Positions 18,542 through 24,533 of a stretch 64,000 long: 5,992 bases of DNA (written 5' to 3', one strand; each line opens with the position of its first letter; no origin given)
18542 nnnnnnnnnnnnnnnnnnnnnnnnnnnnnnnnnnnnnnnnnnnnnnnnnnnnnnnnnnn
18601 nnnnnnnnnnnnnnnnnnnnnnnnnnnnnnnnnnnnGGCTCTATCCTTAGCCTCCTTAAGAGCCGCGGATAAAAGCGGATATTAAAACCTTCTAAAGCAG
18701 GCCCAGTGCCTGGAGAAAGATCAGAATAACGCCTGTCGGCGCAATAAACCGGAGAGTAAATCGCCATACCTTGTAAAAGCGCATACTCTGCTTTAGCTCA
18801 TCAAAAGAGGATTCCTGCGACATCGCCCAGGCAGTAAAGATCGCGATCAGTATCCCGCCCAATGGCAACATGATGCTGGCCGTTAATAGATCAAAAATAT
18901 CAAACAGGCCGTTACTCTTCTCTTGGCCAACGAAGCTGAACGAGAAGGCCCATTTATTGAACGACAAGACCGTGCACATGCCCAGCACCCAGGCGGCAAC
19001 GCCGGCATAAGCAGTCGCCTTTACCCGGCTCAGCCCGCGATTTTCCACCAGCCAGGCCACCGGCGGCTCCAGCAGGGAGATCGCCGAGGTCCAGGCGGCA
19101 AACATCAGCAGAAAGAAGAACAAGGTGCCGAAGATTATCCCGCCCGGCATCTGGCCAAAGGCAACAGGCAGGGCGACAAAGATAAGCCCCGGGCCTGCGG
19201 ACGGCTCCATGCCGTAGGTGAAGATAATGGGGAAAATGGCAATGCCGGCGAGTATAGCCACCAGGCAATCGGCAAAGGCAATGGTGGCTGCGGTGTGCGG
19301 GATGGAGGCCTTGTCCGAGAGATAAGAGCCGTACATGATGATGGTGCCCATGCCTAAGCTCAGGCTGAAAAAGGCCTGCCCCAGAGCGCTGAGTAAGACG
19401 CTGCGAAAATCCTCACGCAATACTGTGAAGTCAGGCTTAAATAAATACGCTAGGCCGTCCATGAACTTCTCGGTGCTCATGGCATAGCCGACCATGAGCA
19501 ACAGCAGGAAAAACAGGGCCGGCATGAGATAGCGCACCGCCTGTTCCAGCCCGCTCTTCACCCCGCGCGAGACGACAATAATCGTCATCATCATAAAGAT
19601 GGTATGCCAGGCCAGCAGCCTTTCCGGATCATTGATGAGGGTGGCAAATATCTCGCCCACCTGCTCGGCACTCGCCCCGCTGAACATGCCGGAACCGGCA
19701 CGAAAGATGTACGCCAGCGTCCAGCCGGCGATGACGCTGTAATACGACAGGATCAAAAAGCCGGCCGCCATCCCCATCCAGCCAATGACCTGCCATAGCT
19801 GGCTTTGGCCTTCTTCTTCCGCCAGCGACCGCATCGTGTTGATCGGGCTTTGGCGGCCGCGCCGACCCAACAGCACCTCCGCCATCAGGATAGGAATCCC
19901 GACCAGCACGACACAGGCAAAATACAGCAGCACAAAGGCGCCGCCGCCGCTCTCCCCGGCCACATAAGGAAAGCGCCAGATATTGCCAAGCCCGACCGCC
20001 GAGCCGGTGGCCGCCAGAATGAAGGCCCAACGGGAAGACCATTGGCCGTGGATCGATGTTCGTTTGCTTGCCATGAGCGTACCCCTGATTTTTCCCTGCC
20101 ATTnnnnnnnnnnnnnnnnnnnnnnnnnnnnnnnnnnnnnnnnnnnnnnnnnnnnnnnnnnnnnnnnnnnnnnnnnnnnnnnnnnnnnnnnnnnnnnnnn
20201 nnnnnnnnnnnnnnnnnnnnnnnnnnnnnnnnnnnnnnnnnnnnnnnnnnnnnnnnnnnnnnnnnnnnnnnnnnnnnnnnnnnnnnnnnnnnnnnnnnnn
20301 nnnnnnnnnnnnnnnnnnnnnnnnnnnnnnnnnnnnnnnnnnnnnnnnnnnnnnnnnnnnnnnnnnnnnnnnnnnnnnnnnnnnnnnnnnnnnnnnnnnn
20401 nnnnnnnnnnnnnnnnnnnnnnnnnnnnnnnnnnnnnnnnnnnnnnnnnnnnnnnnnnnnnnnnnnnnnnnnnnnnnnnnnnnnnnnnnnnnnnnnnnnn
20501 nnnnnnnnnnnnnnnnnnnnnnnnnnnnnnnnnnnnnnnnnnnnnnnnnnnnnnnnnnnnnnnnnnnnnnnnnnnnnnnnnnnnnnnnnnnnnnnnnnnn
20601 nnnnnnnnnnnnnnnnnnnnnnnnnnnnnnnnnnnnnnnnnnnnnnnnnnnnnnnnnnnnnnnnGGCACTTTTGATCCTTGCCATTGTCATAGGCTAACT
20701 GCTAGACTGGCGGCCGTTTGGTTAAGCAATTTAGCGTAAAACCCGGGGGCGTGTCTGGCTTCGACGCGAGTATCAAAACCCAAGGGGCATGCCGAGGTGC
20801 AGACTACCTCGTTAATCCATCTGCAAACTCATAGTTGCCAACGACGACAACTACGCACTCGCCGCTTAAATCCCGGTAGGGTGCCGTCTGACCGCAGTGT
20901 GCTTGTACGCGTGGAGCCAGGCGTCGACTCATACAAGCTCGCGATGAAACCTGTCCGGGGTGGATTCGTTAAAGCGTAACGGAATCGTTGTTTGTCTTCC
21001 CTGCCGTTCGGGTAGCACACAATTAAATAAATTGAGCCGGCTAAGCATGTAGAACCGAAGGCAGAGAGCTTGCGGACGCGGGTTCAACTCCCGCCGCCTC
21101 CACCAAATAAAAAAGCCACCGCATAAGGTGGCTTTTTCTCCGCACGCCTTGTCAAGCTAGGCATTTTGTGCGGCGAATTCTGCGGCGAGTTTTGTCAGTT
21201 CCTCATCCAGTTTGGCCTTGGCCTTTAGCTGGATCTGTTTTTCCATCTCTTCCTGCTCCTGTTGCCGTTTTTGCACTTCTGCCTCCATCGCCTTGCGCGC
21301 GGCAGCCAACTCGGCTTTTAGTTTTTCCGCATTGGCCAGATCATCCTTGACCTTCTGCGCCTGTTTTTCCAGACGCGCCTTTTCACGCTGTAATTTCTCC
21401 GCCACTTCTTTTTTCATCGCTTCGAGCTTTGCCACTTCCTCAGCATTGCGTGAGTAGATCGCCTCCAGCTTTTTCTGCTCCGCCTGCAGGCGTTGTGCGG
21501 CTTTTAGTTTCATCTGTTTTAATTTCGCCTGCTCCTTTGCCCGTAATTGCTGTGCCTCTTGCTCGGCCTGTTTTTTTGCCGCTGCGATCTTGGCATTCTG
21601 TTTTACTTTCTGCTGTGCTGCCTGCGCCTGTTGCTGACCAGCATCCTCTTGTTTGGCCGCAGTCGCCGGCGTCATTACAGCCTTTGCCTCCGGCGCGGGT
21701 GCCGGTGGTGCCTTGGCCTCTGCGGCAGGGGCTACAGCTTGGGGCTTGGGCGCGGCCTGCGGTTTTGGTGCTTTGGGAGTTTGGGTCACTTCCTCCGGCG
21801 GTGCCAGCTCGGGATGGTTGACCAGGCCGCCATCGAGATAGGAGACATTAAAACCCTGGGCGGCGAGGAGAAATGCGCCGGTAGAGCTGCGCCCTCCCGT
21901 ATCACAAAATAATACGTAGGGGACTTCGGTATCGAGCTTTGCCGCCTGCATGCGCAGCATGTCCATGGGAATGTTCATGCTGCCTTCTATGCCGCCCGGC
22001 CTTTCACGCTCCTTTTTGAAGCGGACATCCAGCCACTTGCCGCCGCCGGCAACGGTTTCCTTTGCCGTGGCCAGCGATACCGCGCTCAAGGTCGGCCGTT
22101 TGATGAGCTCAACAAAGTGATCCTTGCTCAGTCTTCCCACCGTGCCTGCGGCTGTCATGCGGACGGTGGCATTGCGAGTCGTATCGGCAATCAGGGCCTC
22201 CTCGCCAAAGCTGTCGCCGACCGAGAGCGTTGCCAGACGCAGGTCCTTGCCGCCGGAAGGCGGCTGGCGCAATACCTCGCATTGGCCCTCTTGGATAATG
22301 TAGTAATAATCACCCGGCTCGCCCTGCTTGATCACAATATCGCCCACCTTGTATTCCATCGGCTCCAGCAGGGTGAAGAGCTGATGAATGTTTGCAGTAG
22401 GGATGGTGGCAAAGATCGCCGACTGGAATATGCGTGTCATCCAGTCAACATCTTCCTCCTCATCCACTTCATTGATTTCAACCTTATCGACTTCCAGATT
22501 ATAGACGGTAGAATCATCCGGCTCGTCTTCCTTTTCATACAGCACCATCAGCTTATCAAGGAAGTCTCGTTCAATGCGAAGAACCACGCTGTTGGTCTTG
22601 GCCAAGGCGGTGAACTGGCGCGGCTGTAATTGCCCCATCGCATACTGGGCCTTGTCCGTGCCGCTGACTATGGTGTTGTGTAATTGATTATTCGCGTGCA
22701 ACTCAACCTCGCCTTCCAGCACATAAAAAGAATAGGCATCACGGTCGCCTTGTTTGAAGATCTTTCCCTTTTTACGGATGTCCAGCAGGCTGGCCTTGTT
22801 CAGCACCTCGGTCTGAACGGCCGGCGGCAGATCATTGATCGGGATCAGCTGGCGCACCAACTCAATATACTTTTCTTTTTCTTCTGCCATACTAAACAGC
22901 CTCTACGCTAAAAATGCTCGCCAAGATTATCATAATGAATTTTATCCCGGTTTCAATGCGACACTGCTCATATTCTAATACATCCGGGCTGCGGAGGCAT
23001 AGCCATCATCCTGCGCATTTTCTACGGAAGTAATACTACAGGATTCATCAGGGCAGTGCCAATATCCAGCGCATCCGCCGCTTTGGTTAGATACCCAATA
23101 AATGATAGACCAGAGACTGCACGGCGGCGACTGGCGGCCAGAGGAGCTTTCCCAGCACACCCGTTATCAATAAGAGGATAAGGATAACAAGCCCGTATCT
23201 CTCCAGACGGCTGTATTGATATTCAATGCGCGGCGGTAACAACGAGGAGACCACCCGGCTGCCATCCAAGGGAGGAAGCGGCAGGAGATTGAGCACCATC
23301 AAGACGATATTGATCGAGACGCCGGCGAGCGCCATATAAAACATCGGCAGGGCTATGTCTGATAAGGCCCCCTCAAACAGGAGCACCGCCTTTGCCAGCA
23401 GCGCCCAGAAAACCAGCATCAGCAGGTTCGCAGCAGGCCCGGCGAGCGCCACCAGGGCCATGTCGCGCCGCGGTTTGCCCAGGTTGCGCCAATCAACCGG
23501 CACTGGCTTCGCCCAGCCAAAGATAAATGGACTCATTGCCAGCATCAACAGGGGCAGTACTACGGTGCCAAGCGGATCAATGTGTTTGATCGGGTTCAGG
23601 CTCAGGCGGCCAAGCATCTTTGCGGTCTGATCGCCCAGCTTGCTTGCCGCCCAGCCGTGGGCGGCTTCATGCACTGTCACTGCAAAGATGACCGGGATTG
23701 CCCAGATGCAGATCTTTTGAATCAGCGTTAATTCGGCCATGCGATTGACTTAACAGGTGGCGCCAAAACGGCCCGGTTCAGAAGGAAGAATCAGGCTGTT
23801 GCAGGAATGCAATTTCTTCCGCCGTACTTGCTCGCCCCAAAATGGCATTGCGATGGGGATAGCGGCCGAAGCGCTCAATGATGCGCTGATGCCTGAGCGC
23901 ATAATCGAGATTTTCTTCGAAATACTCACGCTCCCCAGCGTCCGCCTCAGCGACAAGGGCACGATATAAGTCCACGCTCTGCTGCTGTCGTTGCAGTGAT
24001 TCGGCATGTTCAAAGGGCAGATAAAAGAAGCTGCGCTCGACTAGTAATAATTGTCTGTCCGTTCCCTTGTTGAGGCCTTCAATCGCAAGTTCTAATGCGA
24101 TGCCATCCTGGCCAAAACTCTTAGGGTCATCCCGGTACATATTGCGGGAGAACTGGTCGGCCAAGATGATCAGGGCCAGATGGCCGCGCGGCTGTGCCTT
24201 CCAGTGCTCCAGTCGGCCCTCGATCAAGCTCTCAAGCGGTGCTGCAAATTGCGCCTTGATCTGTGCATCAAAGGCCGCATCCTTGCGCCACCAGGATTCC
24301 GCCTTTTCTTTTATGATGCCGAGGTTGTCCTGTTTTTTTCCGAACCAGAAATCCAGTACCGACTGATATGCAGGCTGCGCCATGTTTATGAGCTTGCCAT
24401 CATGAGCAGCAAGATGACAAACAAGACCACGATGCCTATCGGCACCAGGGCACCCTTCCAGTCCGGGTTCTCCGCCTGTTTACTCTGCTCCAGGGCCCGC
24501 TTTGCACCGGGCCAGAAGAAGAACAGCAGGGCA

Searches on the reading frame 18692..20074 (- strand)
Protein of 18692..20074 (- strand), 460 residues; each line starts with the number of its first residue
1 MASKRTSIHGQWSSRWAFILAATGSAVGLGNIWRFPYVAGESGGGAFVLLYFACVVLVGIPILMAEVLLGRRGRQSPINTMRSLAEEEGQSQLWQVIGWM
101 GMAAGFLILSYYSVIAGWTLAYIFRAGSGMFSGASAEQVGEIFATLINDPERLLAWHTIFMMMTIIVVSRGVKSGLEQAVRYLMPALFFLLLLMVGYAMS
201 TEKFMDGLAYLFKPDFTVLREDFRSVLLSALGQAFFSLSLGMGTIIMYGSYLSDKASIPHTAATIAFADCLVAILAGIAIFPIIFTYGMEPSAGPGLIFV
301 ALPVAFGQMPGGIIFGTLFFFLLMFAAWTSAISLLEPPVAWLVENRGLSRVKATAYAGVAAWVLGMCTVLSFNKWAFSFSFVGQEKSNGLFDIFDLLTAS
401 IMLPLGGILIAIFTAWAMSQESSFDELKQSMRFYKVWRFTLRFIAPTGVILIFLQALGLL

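Call 130: search_protein_families(library=pfam, max_evalue=0.00001, proteins=[window:18692-20074:-])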
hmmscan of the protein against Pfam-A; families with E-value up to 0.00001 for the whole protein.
window:18692-20074:- (460 aa): 1 family
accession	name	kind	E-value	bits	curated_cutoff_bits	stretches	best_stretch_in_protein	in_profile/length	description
PF00209.24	SNF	-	7.7e-52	177.1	27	2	10-126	2-112/524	Sodium:neurotransmitter symporter family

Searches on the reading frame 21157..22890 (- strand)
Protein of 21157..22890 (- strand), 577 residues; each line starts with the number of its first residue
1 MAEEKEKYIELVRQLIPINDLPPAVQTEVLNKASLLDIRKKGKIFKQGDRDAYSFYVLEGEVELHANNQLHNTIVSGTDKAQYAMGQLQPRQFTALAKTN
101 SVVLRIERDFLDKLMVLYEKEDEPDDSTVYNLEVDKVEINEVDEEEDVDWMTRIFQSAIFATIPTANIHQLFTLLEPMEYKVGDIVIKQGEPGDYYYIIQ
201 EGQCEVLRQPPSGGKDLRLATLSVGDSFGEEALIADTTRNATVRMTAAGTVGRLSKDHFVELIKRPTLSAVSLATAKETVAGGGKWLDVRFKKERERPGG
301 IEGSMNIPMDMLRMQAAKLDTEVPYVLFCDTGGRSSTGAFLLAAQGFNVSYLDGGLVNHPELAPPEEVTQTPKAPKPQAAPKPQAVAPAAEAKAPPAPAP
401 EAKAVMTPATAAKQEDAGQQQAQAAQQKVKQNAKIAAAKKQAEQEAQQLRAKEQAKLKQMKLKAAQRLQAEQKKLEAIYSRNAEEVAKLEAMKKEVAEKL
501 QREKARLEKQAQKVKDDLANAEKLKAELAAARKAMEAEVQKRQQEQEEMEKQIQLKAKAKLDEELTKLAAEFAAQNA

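Call 130: search_protein_families(library=pfam, max_evalue=0.00001, proteins=[window:21157-22890:-])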
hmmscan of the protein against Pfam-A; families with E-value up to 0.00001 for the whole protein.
window:21157-22890:- (577 aa): 2 families
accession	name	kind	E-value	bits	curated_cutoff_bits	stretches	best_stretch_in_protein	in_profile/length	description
PF00027.35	cNMP_binding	-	1.5e-27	95.8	27.5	2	178-265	2-88/89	Cyclic nucleotide-binding domain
PF00581.25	Rhodanese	-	5.2e-11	43.3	22.2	1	280-357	9-97/102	Rhodanese-like domain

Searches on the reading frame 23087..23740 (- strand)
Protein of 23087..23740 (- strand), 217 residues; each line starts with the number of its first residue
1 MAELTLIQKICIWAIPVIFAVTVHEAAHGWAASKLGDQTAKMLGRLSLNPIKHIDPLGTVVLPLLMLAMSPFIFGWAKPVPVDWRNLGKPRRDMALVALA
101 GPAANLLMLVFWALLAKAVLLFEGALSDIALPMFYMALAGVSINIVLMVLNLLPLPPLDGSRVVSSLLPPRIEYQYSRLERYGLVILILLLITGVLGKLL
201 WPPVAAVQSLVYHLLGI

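Call 130: search_protein_families(library=pfam, max_evalue=0.00001, proteins=[window:23087-23740:-])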
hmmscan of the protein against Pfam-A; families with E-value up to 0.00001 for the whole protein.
window:23087-23740:- (217 aa): 1 family
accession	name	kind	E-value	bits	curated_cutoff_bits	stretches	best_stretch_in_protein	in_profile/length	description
PF02163.28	Peptidase_M50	-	3.1e-12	46.8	27.2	1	120-190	148-217/221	Peptidase family M50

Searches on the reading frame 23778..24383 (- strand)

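Call 130: search_protein_families(library=pfam, max_evalue=0.00001, proteins=[window:23778-24383:-])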
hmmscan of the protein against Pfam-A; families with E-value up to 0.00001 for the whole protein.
window:23778-24383:- (201 aa): 1 family
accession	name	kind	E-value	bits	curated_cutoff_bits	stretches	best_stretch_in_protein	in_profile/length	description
PF06041.17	DUF924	-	2.3e-66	223.8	27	1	9-197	1-179/180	Bacterial protein of unknown function (DUF924)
